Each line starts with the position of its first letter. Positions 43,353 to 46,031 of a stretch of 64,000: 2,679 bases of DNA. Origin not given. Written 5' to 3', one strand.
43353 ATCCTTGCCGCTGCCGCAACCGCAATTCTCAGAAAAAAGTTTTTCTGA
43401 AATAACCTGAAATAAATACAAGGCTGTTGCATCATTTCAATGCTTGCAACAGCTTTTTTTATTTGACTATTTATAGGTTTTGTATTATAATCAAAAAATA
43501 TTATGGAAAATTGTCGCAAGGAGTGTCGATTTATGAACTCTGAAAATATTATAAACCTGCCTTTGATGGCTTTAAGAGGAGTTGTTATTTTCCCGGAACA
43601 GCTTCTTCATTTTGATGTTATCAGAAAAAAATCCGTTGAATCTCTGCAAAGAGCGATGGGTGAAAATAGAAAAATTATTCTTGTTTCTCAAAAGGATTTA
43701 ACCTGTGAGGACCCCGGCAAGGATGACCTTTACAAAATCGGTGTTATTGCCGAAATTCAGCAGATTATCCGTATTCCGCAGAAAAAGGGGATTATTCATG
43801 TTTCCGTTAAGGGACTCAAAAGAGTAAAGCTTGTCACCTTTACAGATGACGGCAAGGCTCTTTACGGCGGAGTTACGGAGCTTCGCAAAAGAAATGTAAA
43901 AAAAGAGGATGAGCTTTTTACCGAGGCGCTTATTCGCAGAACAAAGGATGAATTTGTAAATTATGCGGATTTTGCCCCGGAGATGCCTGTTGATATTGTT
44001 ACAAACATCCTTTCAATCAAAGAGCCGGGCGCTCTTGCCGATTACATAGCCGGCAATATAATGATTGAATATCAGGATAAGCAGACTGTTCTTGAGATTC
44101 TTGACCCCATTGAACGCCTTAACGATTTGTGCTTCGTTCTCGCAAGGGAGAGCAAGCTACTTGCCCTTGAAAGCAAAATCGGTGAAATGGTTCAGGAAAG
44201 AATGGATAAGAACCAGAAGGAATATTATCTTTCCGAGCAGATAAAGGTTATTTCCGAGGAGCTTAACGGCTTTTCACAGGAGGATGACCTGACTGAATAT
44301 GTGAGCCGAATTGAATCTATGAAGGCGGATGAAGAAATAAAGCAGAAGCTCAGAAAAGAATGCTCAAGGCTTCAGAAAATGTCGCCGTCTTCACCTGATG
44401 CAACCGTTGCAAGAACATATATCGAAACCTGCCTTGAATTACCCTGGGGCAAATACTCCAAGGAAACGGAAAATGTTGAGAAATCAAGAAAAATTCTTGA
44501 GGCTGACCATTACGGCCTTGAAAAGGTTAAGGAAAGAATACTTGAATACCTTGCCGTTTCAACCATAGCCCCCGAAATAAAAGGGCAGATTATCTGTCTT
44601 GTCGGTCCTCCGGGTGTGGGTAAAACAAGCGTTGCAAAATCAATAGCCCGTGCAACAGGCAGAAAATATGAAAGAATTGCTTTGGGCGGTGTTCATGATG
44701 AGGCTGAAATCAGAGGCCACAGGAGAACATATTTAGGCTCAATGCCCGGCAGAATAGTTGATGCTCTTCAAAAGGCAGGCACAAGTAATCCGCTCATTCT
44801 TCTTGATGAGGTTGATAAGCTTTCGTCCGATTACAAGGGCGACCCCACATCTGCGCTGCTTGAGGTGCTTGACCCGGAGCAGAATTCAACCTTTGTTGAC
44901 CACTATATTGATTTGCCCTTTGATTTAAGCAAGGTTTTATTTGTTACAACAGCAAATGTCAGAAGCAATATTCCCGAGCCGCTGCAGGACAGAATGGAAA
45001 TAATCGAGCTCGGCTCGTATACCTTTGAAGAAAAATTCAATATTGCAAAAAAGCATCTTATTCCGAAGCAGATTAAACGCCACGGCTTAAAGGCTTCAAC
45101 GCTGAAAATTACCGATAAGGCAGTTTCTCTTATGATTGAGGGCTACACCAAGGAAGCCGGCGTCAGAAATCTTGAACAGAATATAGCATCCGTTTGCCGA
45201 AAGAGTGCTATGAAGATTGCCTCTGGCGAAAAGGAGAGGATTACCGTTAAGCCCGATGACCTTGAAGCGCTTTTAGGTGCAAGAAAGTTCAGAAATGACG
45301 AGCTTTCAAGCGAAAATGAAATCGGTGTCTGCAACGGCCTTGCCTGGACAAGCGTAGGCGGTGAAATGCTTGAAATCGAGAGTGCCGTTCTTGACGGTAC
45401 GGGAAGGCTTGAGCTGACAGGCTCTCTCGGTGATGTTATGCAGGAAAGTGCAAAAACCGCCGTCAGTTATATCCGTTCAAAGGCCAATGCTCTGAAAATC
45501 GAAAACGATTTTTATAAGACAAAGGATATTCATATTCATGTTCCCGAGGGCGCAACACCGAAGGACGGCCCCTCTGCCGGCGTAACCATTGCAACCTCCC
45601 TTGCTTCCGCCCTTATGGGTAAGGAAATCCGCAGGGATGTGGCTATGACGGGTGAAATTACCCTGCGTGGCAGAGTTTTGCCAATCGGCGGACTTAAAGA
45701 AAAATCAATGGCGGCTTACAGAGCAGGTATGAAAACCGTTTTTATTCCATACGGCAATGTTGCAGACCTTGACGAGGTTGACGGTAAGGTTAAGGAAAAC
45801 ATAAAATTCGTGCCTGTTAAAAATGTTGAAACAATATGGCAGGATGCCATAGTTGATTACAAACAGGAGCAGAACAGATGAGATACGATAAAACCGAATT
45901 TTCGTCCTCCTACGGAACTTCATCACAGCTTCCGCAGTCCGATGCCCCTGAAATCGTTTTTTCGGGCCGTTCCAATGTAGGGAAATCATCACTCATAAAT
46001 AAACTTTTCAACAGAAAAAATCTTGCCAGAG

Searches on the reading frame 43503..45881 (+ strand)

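Call 7: search_protein_families(library=pfam, proteins=[window:43503-45881:+])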
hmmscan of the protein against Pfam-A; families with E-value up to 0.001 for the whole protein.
window:43503-45881:+ (792 aa): 13 families
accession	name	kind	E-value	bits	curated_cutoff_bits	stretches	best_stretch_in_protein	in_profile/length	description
PF05362.19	Lon_C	-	1.4e-85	286.4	21.1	1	582-784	2-204/205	Lon protease (S16) C-terminal proteolytic domain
PF02190.22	LON_substr_bdg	-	9e-41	140.4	28.7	1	18-213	1-198/200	ATP-dependent protease La (LON) substrate-binding domain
PF00004.35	AAA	-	1.5e-22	80.9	21.2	1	364-501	1-126/131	ATPase family associated with various cellular activities (AAA)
PF22667.2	Lon_lid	-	8.3e-22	77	27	1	525-578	1-55/57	Lon protease AAA+ ATPase lid domain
PF07728.20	AAA_5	-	1.4e-10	41.8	22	1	364-498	2-139/139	AAA domain (dynein-related subfamily)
PF13541.12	ChlI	-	8.3e-07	29.4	27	1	625-752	1-121/121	Subunit ChlI of Mg-chelatase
PF08298.17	AAA_PrkA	-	1.3e-06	28.2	25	1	328-383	53-107/358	PrkA AAA domain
PF07724.20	AAA_2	-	2.4e-05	24.9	27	1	364-521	6-157/166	AAA domain (Cdc48 subfamily)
PF13401.12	AAA_22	-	5.6e-05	23.9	27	0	362-441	6-97/130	AAA domain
PF13173.12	AAA_14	-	8.7e-05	23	27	1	362-510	3-127/129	AAA domain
PF13191.12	AAA_16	-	0.00041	21.3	32.6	0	359-401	24-63/167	AAA ATPase domain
PF20720.3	nSTAND3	-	0.00046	20.3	27.2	0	362-393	18-50/155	Novel STAND NTPase 3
PF00005.33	ABC_tran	-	0.00085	20.4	25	0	360-401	10-51/137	ABC transporter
